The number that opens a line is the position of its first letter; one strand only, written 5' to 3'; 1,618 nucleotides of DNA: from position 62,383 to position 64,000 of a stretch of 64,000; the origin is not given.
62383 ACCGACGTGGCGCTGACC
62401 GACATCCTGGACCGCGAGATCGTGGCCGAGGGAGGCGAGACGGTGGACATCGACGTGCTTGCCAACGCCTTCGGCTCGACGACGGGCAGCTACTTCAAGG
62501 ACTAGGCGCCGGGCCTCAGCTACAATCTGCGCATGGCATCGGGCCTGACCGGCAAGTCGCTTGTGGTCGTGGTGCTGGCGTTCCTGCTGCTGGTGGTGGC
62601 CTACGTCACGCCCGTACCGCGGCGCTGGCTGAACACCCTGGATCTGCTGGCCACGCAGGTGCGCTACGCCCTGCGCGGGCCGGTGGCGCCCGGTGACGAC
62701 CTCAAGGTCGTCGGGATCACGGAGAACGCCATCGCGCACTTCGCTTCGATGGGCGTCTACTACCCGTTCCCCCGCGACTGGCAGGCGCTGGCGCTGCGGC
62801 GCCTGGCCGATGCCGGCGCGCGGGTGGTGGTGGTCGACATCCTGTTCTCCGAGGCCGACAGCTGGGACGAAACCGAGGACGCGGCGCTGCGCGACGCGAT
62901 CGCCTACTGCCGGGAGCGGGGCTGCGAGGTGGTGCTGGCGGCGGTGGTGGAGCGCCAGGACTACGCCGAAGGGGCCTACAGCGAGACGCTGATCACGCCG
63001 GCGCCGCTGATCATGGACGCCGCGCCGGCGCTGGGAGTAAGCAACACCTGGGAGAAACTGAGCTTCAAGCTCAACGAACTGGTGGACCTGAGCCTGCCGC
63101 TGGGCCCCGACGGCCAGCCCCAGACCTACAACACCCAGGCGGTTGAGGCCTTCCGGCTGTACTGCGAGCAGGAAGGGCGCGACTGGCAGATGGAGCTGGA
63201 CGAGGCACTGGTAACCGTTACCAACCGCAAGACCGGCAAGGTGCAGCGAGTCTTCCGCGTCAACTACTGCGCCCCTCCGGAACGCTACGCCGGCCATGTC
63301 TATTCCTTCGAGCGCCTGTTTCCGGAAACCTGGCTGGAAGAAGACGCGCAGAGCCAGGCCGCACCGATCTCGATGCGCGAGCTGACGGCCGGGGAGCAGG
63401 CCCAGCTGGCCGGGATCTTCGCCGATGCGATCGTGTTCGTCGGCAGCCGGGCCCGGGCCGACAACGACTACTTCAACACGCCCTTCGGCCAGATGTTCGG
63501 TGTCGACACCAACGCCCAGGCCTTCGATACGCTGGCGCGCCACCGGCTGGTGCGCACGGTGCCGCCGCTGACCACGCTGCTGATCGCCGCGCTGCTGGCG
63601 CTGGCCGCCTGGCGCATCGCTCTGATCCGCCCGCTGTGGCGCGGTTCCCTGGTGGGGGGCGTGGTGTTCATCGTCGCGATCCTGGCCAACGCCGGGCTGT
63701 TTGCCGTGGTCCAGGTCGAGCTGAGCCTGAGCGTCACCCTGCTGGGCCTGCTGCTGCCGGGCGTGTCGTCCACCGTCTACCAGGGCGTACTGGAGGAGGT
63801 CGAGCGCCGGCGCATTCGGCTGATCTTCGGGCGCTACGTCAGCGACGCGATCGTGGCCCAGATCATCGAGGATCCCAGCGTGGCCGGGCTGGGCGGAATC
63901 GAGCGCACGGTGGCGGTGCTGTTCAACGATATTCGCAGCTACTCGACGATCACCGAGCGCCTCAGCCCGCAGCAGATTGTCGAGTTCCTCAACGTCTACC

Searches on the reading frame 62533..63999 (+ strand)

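Call 37: search_protein_families(library=pfam, proteins=[window:62533-63999:+], max_evalue=0.01)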
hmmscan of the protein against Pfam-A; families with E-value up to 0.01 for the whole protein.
window:62533-63999:+ (489 aa): 1 family
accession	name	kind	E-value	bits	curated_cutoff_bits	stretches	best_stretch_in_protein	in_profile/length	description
PF05226.16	CHASE2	-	3.4e-25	89.5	26.3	1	18-356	4-251/257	CHASE2 domain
